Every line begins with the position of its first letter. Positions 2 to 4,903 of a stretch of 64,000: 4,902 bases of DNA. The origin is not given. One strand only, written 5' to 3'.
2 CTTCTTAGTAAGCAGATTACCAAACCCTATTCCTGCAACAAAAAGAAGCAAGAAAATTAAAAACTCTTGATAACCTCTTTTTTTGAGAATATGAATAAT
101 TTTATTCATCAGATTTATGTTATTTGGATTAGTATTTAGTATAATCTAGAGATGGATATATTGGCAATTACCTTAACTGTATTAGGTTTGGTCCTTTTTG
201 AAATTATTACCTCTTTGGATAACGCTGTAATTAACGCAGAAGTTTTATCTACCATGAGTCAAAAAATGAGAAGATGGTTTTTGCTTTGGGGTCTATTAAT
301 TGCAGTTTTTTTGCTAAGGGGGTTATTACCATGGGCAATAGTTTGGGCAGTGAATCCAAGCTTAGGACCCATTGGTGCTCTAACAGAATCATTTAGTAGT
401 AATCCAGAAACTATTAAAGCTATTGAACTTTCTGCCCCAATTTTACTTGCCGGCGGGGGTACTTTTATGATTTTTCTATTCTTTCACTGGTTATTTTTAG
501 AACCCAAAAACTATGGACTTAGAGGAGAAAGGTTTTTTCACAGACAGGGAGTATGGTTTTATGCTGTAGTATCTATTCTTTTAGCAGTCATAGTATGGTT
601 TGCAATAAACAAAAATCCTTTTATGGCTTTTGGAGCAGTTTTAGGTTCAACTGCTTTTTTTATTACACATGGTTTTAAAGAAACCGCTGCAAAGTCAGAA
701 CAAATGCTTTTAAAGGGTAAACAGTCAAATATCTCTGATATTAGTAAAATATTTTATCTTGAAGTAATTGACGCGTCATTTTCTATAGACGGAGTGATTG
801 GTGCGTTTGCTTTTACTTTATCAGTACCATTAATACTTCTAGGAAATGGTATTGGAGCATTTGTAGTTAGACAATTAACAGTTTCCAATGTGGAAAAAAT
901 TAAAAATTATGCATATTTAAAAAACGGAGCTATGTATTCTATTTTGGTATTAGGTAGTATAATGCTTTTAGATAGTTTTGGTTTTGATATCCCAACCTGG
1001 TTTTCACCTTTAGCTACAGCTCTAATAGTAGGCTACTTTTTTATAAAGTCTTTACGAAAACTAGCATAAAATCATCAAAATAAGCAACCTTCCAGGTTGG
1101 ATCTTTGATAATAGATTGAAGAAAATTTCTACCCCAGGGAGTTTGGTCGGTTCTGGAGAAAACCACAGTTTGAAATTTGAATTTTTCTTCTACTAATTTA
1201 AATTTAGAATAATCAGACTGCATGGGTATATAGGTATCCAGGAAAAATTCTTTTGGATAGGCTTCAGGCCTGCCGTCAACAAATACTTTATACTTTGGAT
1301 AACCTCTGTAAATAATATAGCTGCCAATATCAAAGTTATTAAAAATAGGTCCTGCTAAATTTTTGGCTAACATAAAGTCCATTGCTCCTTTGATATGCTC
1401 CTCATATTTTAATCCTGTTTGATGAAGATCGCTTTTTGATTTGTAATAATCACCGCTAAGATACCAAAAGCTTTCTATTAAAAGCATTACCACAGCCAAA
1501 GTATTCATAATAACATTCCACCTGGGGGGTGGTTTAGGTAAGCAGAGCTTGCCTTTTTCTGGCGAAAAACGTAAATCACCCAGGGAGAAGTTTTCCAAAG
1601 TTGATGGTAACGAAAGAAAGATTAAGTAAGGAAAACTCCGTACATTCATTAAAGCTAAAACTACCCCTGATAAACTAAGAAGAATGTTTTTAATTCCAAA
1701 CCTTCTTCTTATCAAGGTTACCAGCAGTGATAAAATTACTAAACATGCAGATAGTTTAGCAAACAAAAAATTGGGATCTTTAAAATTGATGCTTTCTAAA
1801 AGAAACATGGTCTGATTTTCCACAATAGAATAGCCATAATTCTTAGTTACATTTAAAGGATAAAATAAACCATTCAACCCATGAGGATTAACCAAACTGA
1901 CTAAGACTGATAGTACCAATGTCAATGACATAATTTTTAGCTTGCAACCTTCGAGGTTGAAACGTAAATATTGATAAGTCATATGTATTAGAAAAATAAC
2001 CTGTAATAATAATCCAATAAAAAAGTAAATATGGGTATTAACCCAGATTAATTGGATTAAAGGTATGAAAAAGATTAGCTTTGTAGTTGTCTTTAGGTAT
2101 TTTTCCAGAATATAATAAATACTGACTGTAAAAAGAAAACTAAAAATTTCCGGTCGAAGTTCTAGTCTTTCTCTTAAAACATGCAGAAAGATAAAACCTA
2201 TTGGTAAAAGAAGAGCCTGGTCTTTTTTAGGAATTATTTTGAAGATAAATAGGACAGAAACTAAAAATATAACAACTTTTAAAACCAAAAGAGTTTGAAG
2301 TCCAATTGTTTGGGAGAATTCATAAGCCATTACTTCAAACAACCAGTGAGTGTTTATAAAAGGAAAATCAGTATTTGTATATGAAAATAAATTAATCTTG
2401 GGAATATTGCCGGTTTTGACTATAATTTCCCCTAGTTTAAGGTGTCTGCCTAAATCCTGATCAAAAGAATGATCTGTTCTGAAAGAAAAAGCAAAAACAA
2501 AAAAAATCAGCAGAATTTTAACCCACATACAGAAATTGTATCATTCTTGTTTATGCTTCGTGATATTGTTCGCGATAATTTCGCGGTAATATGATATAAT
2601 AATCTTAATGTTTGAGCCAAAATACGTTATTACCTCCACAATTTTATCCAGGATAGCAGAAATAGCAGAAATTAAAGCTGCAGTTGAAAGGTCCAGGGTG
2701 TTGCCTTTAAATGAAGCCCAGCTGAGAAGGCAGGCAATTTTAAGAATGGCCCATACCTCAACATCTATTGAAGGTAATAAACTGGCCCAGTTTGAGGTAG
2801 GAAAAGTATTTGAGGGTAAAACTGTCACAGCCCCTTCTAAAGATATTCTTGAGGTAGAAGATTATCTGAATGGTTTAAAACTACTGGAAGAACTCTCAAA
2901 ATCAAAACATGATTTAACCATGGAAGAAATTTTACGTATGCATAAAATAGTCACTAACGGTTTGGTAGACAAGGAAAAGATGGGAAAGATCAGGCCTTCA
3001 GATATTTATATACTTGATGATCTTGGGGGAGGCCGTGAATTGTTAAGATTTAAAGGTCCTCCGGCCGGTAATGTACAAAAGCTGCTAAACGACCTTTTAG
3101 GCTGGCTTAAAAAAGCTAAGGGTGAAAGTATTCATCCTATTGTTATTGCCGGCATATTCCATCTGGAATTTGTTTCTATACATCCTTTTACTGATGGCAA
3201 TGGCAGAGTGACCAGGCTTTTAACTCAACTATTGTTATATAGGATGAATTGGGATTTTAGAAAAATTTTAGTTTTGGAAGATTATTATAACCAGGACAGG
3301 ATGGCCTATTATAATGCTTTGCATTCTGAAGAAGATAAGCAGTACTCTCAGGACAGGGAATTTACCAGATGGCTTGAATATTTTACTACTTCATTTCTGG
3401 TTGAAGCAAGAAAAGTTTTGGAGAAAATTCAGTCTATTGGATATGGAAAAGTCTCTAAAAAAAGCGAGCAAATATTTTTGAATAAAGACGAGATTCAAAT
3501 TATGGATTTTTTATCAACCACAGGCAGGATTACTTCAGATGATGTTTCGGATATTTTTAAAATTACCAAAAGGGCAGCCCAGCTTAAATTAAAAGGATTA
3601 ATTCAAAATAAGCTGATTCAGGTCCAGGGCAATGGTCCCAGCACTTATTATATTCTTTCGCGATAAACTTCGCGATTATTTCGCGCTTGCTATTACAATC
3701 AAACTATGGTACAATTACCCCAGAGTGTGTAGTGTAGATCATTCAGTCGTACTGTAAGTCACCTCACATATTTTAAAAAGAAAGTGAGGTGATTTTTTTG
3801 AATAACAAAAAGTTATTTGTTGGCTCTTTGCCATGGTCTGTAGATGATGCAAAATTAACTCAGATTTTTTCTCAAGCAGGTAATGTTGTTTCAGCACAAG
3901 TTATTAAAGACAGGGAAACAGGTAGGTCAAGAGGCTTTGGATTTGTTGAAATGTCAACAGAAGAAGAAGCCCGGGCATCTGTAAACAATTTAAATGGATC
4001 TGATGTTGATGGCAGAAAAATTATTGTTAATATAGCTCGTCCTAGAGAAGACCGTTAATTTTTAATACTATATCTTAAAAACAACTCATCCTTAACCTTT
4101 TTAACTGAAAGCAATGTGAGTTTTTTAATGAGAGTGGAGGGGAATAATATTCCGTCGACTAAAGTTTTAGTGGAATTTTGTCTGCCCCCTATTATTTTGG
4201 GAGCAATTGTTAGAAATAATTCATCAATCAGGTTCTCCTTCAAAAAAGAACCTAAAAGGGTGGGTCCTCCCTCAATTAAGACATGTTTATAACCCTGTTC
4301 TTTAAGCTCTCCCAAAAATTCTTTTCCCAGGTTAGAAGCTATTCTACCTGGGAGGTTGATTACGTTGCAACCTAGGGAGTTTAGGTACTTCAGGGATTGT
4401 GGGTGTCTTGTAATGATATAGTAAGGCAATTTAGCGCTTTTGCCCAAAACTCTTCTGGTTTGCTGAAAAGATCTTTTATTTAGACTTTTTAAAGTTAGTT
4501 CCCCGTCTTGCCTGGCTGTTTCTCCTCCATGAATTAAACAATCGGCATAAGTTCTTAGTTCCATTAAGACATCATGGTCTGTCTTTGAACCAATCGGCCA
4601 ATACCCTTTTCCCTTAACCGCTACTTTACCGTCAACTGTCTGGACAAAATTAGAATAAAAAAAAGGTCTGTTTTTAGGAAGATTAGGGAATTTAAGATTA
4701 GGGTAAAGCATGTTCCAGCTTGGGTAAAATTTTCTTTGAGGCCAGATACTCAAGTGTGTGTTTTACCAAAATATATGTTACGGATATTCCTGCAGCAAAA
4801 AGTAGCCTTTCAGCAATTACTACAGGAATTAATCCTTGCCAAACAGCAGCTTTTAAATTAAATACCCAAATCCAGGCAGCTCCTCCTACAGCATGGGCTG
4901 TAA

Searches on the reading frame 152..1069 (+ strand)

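Call 96: search_protein_families(library=pfam, proteins=[window:152-1069:+], max_evalue=0.0001)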
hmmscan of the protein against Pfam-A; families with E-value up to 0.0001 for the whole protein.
window:152-1069:+ (305 aa): 2 families
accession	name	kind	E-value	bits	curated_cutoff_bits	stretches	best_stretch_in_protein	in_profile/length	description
PF04332.21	DUF475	-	3.5e-48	165.4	27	1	22-302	1-288/293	Protein of unknown function (DUF475)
PF03741.22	TerC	-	2.8e-17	63.5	27.8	2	133-274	37-177/178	Integral membrane protein TerC family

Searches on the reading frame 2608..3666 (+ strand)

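Call 96: search_protein_families(library=pfam, proteins=[window:2608-3666:+], max_evalue=0.0001)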
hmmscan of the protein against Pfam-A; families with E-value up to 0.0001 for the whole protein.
window:2608-3666:+ (352 aa): 1 family
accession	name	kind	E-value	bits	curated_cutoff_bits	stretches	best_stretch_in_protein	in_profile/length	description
PF02661.23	Fic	-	1.8e-18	67.6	24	1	103-210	2-93/93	Fic/DOC family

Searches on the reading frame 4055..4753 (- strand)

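Call 96: search_protein_families(library=pfam, proteins=[window:4055-4753:-], max_evalue=0.0001)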
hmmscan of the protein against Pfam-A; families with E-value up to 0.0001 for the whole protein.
window:4055-4753:- (232 aa): 1 family
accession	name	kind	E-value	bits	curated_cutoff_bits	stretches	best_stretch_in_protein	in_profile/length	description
PF01872.23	RibD_C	-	8e-26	91.5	24.1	1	32-223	3-194/197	RibD C-terminal domain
